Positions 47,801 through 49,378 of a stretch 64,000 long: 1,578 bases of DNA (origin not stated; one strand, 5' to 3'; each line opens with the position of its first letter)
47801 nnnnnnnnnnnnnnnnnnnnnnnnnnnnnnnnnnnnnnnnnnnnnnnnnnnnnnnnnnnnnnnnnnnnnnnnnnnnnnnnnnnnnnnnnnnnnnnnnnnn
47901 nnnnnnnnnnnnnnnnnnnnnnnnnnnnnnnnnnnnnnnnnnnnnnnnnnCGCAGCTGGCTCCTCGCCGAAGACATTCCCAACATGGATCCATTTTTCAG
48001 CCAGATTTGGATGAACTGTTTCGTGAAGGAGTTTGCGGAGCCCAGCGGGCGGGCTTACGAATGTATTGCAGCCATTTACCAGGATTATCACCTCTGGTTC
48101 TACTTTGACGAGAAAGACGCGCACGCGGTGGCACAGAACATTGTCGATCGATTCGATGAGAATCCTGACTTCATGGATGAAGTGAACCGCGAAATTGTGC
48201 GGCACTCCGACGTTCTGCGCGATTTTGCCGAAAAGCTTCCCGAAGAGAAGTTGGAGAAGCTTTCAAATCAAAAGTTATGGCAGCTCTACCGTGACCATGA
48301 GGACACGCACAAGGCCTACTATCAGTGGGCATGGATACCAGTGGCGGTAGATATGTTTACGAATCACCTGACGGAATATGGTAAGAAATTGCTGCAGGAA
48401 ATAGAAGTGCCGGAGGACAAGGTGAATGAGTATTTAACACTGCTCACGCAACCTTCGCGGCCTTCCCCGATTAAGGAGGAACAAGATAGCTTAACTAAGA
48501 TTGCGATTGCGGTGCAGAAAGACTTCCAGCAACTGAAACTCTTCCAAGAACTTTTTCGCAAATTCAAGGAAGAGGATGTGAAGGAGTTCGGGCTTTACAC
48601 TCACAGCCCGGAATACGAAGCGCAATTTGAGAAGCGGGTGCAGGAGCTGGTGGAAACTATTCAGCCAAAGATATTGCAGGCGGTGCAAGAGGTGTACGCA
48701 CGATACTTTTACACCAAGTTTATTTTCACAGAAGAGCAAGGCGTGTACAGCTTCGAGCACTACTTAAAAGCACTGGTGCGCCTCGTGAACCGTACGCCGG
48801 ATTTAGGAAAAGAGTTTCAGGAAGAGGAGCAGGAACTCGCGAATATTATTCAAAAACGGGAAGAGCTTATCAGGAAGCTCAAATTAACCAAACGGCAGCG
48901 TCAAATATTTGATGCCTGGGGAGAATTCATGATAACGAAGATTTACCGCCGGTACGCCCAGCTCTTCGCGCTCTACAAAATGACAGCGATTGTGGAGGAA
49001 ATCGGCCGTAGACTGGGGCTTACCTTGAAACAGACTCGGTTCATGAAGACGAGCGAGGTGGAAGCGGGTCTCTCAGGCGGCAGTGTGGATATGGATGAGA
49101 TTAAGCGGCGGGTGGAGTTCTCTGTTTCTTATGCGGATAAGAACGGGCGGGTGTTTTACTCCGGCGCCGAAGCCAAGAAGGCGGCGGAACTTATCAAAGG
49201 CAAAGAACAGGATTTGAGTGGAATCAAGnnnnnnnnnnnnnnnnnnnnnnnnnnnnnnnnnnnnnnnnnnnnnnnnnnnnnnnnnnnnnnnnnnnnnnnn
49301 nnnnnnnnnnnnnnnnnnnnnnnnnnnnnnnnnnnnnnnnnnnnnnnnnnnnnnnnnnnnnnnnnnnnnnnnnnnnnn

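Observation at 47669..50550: Split, order-permuted PEP-synthase/rifampicin-phosphotransferase-like dikinase with an N-terminal winged helix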

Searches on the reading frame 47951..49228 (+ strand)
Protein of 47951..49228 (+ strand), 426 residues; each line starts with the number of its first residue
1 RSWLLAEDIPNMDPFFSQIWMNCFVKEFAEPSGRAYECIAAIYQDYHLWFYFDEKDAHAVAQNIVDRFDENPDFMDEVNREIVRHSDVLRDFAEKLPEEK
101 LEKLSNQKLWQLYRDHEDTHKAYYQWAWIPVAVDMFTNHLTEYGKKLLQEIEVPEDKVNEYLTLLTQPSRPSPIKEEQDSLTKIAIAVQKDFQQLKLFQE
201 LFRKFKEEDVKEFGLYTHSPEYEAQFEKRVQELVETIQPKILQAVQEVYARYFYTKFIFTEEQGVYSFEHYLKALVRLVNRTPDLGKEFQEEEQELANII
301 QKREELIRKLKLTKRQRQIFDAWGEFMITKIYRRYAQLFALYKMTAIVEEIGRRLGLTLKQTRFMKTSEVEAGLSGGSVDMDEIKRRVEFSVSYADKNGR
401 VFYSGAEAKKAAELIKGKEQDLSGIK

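Call 48: search_solved_structures(query=window:47951-49228:+, max_evalue=10, show_alignments=3)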
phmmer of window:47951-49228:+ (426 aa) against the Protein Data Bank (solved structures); distinct sequences matched with E-value up to 10: 2.
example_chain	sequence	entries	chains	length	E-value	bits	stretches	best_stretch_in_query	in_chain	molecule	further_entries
8ppr_G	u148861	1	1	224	0.029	16.5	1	134-261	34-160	Kinetochore protein Spc25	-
2xo2_A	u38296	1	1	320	0.25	13.5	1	221-339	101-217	ANNEXIN A5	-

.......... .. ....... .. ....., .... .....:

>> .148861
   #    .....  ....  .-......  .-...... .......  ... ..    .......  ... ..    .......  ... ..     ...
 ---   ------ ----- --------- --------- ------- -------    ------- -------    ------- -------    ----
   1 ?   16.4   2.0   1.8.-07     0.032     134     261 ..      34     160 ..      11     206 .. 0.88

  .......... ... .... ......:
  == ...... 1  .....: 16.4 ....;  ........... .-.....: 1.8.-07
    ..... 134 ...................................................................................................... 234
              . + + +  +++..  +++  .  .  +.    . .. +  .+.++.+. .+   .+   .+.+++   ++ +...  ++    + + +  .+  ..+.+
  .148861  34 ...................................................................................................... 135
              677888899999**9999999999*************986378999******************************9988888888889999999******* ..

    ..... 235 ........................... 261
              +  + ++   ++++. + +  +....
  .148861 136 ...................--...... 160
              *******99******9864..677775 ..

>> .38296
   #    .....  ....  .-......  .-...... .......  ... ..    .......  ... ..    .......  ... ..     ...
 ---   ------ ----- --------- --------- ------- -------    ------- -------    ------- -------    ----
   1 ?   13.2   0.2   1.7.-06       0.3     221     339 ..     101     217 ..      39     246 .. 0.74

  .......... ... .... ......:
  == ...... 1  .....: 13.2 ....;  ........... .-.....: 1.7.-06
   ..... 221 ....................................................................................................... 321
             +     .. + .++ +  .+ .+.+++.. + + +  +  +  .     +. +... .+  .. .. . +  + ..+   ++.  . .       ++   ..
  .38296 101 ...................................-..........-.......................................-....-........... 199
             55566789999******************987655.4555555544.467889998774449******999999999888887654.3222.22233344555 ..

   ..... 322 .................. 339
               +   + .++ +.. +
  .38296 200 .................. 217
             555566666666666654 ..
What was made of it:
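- The middle domain is 12-15% identical to Rph and is not found by sequence search alone (call 48).
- Tried and rejected: Middle domain by sequence (call 48).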

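Call 68: predict_structure(alignment_id=A2)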
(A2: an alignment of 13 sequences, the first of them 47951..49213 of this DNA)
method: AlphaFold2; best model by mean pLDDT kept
length: 421 residues; sequences in the alignment: 13
mean_pLDDT: 81.3   pTM: 0.77
mean pLDDT of the five models: 81.3, 79.4, 78.1, 77.3, 76.9
residues with pLDDT >= 90: 162; 70-90: 178; 50-70: 59; < 50: 22
segments of 3 or more residues with pLDDT < 50: 255-266, 417-421
pLDDT, mean of each block of 10 residues (from residue 1): 68 74 77 71 58 81 93 94 90 86 95 93 88 82 96 96 92 82 93 93 73 53 69 84 79 47 47 85 92 92 96 95 88 73 85 91 89 90 85 71 80 55 33
secondary structure, 60 per line:
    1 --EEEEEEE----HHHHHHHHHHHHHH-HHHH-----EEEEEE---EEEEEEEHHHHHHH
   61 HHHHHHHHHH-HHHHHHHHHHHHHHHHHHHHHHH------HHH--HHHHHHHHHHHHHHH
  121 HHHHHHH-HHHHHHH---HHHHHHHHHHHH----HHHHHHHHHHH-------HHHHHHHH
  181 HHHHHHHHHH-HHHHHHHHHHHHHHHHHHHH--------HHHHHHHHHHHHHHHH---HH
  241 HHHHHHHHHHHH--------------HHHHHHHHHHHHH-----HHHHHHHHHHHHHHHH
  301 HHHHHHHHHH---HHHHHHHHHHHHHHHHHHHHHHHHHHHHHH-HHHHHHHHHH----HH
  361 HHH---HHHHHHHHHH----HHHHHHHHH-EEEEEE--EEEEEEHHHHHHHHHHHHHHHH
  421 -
elements in order: E3-9 H14-27 H29-32 E38-43 E47-53 H54-70 H72-94 H106-127 H129-135 H139-150 H155-165 H173-190 H192-211 H220-235 H239-252 H267-279 H285-310 H314-343 H345-354 H359-363 H367-376 H381-389 E391-396 E399-404 H405-420

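Call 70: fold_search(model_id=the predicted structure, library=pdb)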
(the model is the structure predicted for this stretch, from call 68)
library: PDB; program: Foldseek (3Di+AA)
matches with E <= 10: 298; with E <= 0.001: 0
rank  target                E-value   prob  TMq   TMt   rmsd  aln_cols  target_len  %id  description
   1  5hv2                  1.3e-02  1.00  0.48  0.28   7.8       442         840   12  Rifampin phosphotransferase G527Y mutant from Listeria monocytogenes (released 2016-03-30)
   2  5hv1                  4.1e-02  0.97  0.39  0.23  11.1       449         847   12  Rifampin phosphotransferase in complex with AMPPNP and rifampin from Listeria monocytogenes (released 2016-03-30)
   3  4s0f_A                5.9e-02  0.38  0.17  0.14  20.5       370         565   11  Crystal structure of the peptidase-containing ABC transporter PCAT1 E648Q mutant complexed with ATPgS in an occluded c (released 2015-07-22)
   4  8vp9_A                1.1e-01  0.33  0.17  0.12  19.9       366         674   12  Cryo-EM structure of the cysteine-free ABC transporter PCAT1 bound with ADP and Substrate (released 2024-10-30)
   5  5hv3                  1.2e-01  0.94  0.39  0.22   9.7       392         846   14  Rifampin phosphotransferase G527Y mutant in complex with AMPPNP from Listeria monocytogenes (released 2016-03-30)
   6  4ry2_B                1.2e-01  0.30  0.17  0.12  19.8       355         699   12  Crystal structure of the peptidase-containing ABC transporter PCAT1 (released 2015-07-22)
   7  4ry2_A                1.5e-01  0.33  0.17  0.12  17.8       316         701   12  Crystal structure of the peptidase-containing ABC transporter PCAT1 (released 2015-07-22)
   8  8vp5_A                1.9e-01  0.35  0.19  0.14  19.2       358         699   11  Cryo-EM structure of the ABC transporter PCAT1 bound with ADP and Substrate (released 2024-10-30)
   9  8vp9_B                1.9e-01  0.30  0.18  0.13  17.6       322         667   13  Cryo-EM structure of the cysteine-free ABC transporter PCAT1 bound with ADP and Substrate (released 2024-10-30)
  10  5fbs                  2.1e-01  0.87  0.41  0.25   9.4       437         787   11  Crystal structure of rifampin phosphotransferase RPH-Lm from Listeria monocytogenes in complex with ADP and magnesium (released 2016-01-13)
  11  8y6v_G                2.2e-01  0.14  0.14  0.17  24.6       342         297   13  Near-atomic structure of icosahedrally averaged jumbo bacteriophage PhiKZ capsid (released 2024-08-14)
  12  3i9w                  2.2e-01  0.10  0.10  0.13  27.3       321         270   13  Crystal structure of the E. coli histidine kinase sensor TorS sensor domain (released 2009-10-06)
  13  6v9z_A                2.6e-01  0.28  0.18  0.13  16.2       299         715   13  Cryo-EM structure of PCAT1 bound to its CtA peptide substrate (released 2020-01-22)
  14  5lm1_A                2.6e-01  0.15  0.13  0.16  34.9       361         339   16  Crystal Structure of HD-PTP phosphatase in complex with UBAP1 (released 2016-11-30)
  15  8t4h_B                2.8e-01  0.21  0.19  0.16  19.6       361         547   13  Transporter associated with antigen processing (TAP) bound to the 8-mer peptide RRYQSTEL (released 2024-06-19)
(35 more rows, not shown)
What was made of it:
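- Taken alone it gives a weak Foldseek E-value (0.013) and a TM of about 0.4-0.5 (call 70).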

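Call 76: search_protein_representatives(alignment_id=A2)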
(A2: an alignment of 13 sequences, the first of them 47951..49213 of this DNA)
Query: 13 sequences, 419 profile positions. Proteins with E-value up to 0.001 (for the whole library): 2029; up to 1e-10: 960; up to 1e-30: 118. The best 150 are listed.
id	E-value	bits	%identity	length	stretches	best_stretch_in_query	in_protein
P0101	1.9e-186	636.4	-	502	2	2-401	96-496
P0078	1.2e-185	633.7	-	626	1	1-418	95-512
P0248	8.5e-157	538.7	-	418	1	1-394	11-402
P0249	1.3e-148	511.8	-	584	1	1-417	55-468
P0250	1.4e-124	432.6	-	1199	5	2-210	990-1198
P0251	1.0e-112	393.5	-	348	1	2-254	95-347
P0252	6.0e-112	391.0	-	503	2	2-202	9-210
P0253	5.0e-108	378.1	-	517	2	3-199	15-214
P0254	3.6e-97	342.3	-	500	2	1-191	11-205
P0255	4.8e-96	338.6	-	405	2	1-187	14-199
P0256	2.7e-94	332.8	-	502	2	3-191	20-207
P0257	3.4e-94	332.5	-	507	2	1-196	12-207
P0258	1.5e-93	330.4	-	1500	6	239-418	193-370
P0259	2.5e-91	323.1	-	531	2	1-199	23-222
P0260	2.9e-90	319.5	-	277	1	160-415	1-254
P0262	1.9e-89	316.9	-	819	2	1-189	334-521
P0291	7.4e-44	166.7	-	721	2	28-223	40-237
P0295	1.7e-41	158.9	-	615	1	2-415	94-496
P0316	4.6e-37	144.3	-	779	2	2-184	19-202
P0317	5.9e-37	144.0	-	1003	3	2-410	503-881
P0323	1.2e-35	139.7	-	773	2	1-200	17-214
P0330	2.8e-34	135.1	-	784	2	2-201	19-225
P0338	3.9e-33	131.4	-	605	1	3-415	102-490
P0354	1.5e-31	126.1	-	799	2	238-413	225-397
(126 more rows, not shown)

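Call 77: search_protein_families(library=pfam, proteins=[P0316, P0323, P0330, P0262, P0291, P0354, P0295, P0338, P0249, P0317], max_evalue=0.001)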
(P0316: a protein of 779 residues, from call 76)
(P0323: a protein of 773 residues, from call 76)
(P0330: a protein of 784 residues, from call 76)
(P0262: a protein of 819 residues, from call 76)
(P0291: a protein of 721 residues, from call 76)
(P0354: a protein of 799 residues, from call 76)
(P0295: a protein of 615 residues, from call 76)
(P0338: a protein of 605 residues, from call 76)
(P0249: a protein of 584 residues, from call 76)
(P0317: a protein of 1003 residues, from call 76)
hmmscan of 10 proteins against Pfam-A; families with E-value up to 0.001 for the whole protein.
P0316 (779 aa): 2 families
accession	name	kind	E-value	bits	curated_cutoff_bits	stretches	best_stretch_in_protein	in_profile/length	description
PF01326.24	PPDK_N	-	1.9e-21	77.1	27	1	595-772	95-309/328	Pyruvate phosphate dikinase, AMP/ATP-binding domain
PF00391.29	PEP-utilizers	-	4.1e-21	74.8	23.1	1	446-516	2-72/72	PEP-utilising enzyme, mobile domain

P0323 (773 aa): 2 families
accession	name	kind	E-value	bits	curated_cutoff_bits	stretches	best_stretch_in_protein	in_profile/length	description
PF01326.24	PPDK_N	-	1.4e-27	97.2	27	2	577-715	83-233/328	Pyruvate phosphate dikinase, AMP/ATP-binding domain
PF00391.29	PEP-utilizers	-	2e-22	79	23.1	1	444-514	1-71/72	PEP-utilising enzyme, mobile domain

P0330 (784 aa): 2 families
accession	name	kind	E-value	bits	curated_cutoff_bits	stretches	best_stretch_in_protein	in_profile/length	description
PF01326.24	PPDK_N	-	2e-33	116.5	27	2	591-711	77-218/328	Pyruvate phosphate dikinase, AMP/ATP-binding domain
PF00391.29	PEP-utilizers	-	4.1e-21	74.8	23.1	1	452-523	1-72/72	PEP-utilising enzyme, mobile domain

P0262 (819 aa): 2 families
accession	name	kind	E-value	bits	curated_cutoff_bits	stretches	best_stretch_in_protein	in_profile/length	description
PF01326.24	PPDK_N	-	6.7e-99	331.7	27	1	15-319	2-319/328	Pyruvate phosphate dikinase, AMP/ATP-binding domain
PF00391.29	PEP-utilizers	-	1.8e-25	88.7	23.1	1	741-811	2-72/72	PEP-utilising enzyme, mobile domain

P0291 (721 aa): 3 families
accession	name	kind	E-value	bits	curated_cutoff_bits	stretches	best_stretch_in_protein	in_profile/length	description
PF00391.29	PEP-utilizers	-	7.1e-25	86.8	23.1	1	441-511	2-72/72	PEP-utilising enzyme, mobile domain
PF13419.12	HAD_2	-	2.8e-09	37.8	23.8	1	527-701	1-176/178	Haloacid dehalogenase-like hydrolase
PF00702.32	Hydrolase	-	4.6e-09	37.4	26.4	1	524-687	1-181/191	haloacid dehalogenase-like hydrolase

P0354 (799 aa): 2 families
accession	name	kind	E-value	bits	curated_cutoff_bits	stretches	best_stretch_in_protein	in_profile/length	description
PF00391.29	PEP-utilizers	-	5.4e-23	80.8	23.1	1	441-511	2-72/72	PEP-utilising enzyme, mobile domain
PF01326.24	PPDK_N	-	2.3e-21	76.9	27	2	624-742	101-232/328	Pyruvate phosphate dikinase, AMP/ATP-binding domain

P0295 (615 aa): 2 families
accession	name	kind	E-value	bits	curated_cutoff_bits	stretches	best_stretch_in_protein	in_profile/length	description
PF00391.29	PEP-utilizers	-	6.3e-24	83.8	23.1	1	536-605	3-72/72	PEP-utilising enzyme, mobile domain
PF12802.13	MarR_2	-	5.8e-07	30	27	1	9-58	6-54/61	MarR family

P0338 (605 aa): 4 families
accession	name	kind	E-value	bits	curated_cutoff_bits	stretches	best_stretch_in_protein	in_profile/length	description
PF00391.29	PEP-utilizers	-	2e-23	82.2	23.1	1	529-599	2-72/72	PEP-utilising enzyme, mobile domain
PF01047.28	MarR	-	6.3e-06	26.4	24.6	1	16-65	3-50/59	MarR family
PF12802.13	MarR_2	-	2.4e-05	24.8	27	1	17-66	6-54/61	MarR family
PF08820.15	DUF1803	-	0.00036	20.9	32.2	1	9-70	5-63/91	Domain of unknown function (DUF1803)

P0249 (584 aa): 1 family
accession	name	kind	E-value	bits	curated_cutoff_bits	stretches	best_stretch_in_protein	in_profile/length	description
PF00391.29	PEP-utilizers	-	9.7e-25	86.4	23.1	1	504-574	2-72/72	PEP-utilising enzyme, mobile domain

P0317 (1003 aa): 1 family
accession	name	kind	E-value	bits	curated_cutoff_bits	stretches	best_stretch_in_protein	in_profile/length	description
PF00391.29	PEP-utilizers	-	7.6e-47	157.2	23.1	2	925-995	2-72/72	PEP-utilising enzyme, mobile domain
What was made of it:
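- Closest known: Glucan, water dikinase. Same: The order substrate-binding region, His domain, C-terminal ATP-grasp is the same as the gene order here and as the fused bacterial relatives (P0316 and others, call 77).
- Fusions to an ATP-grasp or to a HAD hydrolase look enzymatic (call 77).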
